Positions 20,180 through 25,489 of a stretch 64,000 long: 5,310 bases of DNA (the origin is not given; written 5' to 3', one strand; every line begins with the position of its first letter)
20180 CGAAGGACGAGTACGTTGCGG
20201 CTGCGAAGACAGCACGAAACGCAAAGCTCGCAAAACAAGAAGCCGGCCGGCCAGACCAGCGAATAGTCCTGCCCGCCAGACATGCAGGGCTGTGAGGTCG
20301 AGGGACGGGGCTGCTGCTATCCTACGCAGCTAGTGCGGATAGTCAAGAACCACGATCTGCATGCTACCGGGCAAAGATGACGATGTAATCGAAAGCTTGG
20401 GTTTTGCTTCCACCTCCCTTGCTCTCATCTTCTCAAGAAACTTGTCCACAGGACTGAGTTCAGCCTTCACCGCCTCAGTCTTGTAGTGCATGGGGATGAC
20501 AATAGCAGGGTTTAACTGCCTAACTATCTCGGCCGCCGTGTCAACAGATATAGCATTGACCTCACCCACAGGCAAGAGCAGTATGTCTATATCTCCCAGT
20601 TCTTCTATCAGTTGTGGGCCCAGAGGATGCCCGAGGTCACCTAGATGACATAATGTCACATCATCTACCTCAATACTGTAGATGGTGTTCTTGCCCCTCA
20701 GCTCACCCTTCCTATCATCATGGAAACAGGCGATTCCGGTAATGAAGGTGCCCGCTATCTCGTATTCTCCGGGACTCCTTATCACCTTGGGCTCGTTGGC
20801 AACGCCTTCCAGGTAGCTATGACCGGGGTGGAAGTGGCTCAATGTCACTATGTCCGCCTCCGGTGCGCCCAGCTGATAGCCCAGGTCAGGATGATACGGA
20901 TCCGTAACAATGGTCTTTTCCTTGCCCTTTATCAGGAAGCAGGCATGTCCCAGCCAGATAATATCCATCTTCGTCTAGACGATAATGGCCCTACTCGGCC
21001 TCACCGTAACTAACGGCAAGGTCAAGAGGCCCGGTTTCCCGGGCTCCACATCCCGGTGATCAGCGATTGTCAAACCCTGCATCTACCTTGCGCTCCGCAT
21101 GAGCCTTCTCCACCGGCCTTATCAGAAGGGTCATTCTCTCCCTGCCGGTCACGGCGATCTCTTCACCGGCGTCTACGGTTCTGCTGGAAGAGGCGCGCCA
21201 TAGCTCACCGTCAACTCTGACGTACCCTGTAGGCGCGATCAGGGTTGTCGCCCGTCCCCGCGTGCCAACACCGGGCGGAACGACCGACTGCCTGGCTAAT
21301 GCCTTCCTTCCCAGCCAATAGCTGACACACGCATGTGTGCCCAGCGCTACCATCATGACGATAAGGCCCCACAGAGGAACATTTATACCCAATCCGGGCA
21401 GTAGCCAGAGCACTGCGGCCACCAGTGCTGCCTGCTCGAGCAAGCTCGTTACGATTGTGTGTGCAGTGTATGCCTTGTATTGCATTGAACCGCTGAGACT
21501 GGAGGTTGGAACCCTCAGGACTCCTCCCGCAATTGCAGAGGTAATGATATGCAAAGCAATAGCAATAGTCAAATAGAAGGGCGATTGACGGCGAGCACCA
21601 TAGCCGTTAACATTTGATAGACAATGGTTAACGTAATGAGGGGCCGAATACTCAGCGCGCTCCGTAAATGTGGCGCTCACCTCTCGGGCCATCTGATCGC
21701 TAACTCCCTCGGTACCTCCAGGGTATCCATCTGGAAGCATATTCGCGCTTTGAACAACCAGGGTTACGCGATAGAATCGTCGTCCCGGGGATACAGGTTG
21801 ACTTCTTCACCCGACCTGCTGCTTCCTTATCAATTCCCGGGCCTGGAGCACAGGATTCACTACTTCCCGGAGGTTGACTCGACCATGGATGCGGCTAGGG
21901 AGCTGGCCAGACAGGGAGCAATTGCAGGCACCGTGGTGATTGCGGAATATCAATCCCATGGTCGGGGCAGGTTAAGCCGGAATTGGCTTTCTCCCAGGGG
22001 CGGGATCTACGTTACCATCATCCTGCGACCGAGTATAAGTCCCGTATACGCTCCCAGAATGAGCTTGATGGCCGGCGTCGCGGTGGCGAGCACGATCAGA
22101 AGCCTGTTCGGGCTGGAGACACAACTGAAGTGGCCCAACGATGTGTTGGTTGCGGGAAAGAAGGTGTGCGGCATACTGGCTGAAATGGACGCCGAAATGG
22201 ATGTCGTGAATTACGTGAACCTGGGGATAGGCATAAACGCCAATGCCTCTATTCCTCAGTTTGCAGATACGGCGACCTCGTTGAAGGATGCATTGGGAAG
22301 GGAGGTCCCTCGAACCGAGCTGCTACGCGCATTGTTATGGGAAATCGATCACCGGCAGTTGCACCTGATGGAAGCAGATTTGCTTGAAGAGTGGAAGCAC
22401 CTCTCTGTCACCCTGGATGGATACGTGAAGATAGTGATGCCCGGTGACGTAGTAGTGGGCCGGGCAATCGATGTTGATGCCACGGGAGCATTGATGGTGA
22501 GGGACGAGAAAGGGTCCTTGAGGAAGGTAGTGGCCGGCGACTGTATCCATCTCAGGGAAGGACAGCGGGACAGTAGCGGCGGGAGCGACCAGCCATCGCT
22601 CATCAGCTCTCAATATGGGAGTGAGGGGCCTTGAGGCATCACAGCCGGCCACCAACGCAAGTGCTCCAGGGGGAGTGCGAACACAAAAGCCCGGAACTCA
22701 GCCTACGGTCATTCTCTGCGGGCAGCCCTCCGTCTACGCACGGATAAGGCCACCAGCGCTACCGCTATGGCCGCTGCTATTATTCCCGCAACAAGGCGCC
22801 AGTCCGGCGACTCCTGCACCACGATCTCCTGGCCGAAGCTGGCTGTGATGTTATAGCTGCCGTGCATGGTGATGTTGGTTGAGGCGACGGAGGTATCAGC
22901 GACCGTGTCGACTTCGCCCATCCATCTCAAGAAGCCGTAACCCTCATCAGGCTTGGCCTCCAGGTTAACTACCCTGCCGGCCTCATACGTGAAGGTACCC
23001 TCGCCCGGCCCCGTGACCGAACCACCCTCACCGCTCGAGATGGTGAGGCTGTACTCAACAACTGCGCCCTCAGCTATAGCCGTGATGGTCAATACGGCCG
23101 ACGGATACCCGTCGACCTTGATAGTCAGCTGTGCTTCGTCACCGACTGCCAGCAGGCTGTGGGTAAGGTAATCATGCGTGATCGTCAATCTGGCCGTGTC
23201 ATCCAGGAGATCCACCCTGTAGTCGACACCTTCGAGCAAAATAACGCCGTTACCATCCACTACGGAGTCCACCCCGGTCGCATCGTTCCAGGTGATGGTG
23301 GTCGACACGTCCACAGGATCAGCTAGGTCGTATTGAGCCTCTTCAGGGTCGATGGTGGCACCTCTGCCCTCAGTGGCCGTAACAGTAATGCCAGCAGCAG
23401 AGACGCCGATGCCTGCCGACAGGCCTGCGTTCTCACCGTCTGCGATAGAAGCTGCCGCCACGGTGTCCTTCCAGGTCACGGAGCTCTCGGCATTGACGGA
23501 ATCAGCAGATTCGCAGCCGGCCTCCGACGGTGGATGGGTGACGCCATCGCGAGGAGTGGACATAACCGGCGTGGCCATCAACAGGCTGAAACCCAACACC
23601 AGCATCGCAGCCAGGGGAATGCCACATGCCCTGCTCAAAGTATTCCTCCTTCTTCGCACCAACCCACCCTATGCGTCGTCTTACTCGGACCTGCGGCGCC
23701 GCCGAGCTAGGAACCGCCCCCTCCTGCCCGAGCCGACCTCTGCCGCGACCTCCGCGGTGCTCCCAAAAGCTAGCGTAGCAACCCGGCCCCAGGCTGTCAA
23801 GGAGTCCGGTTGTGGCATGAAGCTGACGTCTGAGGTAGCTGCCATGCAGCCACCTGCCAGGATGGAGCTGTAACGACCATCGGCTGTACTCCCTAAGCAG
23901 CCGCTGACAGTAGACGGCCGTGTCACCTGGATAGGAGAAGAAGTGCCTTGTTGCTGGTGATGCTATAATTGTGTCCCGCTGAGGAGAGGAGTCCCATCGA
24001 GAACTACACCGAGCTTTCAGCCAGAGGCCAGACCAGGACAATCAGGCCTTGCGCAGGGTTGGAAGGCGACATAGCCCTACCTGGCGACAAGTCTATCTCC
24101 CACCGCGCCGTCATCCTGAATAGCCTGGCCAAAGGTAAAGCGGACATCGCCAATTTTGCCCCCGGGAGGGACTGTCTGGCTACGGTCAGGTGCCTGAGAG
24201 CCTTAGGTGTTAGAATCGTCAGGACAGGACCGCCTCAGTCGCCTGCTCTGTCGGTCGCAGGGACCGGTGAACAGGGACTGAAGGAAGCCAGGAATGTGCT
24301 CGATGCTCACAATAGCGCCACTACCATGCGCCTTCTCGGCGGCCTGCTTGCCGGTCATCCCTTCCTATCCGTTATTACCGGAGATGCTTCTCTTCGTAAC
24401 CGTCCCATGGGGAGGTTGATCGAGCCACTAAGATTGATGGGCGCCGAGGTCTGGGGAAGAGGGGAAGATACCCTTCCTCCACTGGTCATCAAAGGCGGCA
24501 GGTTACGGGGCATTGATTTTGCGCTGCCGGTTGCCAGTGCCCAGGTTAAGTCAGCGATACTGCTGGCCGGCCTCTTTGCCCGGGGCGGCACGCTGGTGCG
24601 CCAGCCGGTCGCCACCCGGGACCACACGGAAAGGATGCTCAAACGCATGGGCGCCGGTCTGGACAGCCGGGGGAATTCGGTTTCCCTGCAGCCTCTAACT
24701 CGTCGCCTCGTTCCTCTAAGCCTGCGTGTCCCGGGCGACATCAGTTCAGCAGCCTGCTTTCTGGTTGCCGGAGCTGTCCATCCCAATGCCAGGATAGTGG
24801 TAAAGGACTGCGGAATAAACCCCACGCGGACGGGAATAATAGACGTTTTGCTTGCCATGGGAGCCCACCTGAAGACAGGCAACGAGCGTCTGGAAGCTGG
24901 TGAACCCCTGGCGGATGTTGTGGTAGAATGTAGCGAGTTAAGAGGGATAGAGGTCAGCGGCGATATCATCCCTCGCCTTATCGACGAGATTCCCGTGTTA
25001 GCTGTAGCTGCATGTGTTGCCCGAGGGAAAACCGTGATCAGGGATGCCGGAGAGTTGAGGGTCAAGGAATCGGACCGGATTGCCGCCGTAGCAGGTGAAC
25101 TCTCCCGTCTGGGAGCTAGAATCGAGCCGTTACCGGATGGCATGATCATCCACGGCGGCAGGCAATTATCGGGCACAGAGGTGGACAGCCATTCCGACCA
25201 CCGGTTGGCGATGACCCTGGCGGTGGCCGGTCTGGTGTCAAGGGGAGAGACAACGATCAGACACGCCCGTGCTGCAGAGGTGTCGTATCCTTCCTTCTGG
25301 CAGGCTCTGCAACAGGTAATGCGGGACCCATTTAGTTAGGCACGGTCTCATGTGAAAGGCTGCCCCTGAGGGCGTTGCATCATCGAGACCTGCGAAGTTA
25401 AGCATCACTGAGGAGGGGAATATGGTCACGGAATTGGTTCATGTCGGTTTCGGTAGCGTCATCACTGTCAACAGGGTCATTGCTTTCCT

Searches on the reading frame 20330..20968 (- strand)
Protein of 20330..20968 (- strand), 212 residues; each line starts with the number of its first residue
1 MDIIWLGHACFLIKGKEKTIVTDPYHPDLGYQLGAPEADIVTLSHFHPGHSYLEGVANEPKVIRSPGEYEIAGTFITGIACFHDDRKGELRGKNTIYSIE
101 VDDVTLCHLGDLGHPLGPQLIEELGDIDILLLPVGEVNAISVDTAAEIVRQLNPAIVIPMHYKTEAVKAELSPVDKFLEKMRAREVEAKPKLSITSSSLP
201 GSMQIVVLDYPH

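Call 36: search_protein_families(library=ncbifam, proteins=[window:20330-20968:-], max_evalue=1e-25)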
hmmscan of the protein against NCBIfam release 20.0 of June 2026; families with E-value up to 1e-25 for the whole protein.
window:20330-20968:- (212 aa): 0 families

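Call 62: search_protein_families(library=pfam, proteins=[window:20330-20968:-], max_evalue=0.00001)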
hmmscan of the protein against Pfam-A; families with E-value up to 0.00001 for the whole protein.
window:20330-20968:- (212 aa): 2 families
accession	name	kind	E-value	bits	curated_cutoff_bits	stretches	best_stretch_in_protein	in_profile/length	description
PF13483.12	Lactamase_B_3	-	3.9e-51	173.6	24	1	3-161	2-160/160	Beta-lactamase superfamily domain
PF12706.13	Lactamase_B_2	-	9.2e-08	32.4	27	1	68-162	95-200/200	Beta-lactamase superfamily domain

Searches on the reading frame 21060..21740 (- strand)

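Call 36: search_protein_families(library=ncbifam, proteins=[window:21060-21740:-], max_evalue=1e-25)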
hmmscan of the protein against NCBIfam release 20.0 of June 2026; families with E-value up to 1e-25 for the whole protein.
window:21060-21740:- (226 aa): 0 families

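Call 62: search_protein_families(library=pfam, proteins=[window:21060-21740:-], max_evalue=0.00001)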
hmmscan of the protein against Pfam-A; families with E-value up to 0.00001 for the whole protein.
window:21060-21740:- (226 aa): 1 family
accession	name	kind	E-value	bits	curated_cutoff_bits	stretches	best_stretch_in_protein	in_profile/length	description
PF01957.25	NfeD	-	3.3e-11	43.7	29.1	1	158-209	5-57/57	NfeD-like C-terminal, partner-binding domain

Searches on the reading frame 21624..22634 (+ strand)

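Call 28: search_protein_families(library=ncbifam, proteins=[window:21624-22634:+], max_evalue=1e-10)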
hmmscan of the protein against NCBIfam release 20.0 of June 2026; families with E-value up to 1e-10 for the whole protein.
window:21624-22634:+ (336 aa): 12 families
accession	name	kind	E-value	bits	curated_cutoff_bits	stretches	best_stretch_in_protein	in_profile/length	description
TIGR00121.1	birA_ligase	equivalog_domain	8.3e-59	199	83.1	1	78-309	2-234/235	biotin--[acetyl-CoA-carboxylase] ligase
NF006206.0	PRK08330.1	equivalog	1.1e-58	198.5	311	1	75-307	10-238/243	biotin--protein ligase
NF008848.0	PRK11886.1-3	equivalog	8.2e-46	156.5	362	1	10-306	6-312/319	bifunctional biotin--[acetyl-CoA-carboxylase] ligase/biotin operon repressor BirA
NF008846.0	PRK11886.1-1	equivalog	9.1e-46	156.6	353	1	8-306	6-305/312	bifunctional biotin--[acetyl-CoA-carboxylase] ligase/biotin operon repressor BirA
NF008847.0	PRK11886.1-2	equivalog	2.5e-45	155.2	293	1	5-311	6-317/320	bifunctional biotin--[acetyl-CoA-carboxylase] ligase/biotin operon repressor BirA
NF008850.0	PRK11886.1-5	equivalog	3.9e-37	128.1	489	1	8-311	10-317/320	bifunctional biotin--[acetyl-CoA-carboxylase] ligase/biotin operon repressor BirA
NF008849.0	PRK11886.1-4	equivalog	2.9e-34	118.6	474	1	16-311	16-317/320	bifunctional biotin--[acetyl-CoA-carboxylase] ligase/biotin operon repressor BirA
NF004607.0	PRK05935.1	equivalog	3.1e-21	76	219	1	83-244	10-174/190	biotin--protein ligase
NF005405.0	PRK06955.1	equivalog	1.5e-18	66.9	312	1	90-306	51-290/300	biotin--[acetyl-CoA-carboxylase] ligase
NF009862.0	PRK13325.1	equivalog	4.7e-13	48.7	761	1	84-318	90-330/592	bifunctional biotin--[acetyl-CoA-carboxylase] ligase/type III pantothenate kinase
NF006294.0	PRK08477.1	equivalog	3.5e-12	46.1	179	1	76-236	4-153/214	biotin--[acetyl-CoA-carboxylase] ligase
TIGR00122.1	birA_repr_reg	equivalog_domain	1.1e-11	44.4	70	1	18-66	12-60/69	biotin operon repressor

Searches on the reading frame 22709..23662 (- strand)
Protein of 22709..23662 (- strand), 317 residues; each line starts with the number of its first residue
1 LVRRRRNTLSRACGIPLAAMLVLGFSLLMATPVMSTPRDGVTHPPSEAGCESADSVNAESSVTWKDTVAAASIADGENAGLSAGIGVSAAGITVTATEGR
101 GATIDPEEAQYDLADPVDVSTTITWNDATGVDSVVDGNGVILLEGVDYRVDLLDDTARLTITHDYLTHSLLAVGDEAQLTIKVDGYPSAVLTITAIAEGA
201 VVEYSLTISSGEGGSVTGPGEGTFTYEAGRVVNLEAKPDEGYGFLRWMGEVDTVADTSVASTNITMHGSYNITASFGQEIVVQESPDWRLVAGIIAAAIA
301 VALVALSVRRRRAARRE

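Call 28: search_protein_families(library=ncbifam, proteins=[window:22709-23662:-], max_evalue=1e-10)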
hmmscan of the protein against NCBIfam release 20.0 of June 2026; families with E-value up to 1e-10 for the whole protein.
window:22709-23662:- (317 aa): 0 families

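Call 62: search_protein_families(library=pfam, proteins=[window:22709-23662:-], max_evalue=0.00001)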
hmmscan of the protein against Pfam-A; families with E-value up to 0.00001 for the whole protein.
window:22709-23662:- (317 aa): 2 families
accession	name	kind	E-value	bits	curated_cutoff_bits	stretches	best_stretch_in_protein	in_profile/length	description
PF18998.6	Flg_new_2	-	9.1e-14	51.6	23.6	1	204-277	1-70/73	Divergent InlB B-repeat domain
PF03442.20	CBM_X2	-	1e-10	41.9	28.9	1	104-193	1-83/83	Carbohydrate binding domain X2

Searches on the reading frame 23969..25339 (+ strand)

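Call 6: search_protein_families(library=pfam, proteins=[window:23969-25339:+], max_evalue=0.01)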
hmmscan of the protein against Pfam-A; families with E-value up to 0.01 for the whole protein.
window:23969-25339:+ (456 aa): 1 family
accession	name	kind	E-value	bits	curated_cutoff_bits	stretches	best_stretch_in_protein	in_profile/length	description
PF00275.25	EPSP_synthase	-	3.5e-115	385.5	22.8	1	28-447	4-417/417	EPSP synthase (3-phosphoshikimate 1-carboxyvinyltransferase)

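Call 7: search_protein_families(library=ncbifam, proteins=[window:23969-25339:+], max_evalue=0.01)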
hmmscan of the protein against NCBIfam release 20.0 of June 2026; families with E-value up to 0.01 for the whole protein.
window:23969-25339:+ (456 aa): 6 families
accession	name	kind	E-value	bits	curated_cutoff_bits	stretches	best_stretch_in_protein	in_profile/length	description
NF011381.1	PRK14806.1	equivalog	6.7e-137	457.7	902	1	16-450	297-726/733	bifunctional prephenate dehydrogenase/3-phosphoshikimate 1-carboxyvinyltransferase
TIGR01356.1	aroA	equivalog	1.1e-118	396.6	287.25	1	33-451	1-413/415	3-phosphoshikimate 1-carboxyvinyltransferase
NF008816.0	PRK11860.1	equivalog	1.2e-47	162.4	943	1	26-452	10-437/662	bifunctional 3-phosphoshikimate 1-carboxyvinyltransferase/cytidylate kinase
NF006873.0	PRK09369.1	subfamily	1e-25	90.3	297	1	25-450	6-410/419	UDP-N-acetylglucosamine 1-carboxyvinyltransferase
TIGR01072.1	murA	equivalog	1.1e-24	87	392.7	1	25-449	6-409/416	UDP-N-acetylglucosamine 1-carboxyvinyltransferase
NF009470.0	PRK12830.1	equivalog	1.4e-12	47.1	552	1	29-450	10-408/417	UDP-N-acetylglucosamine 1-carboxyvinyltransferase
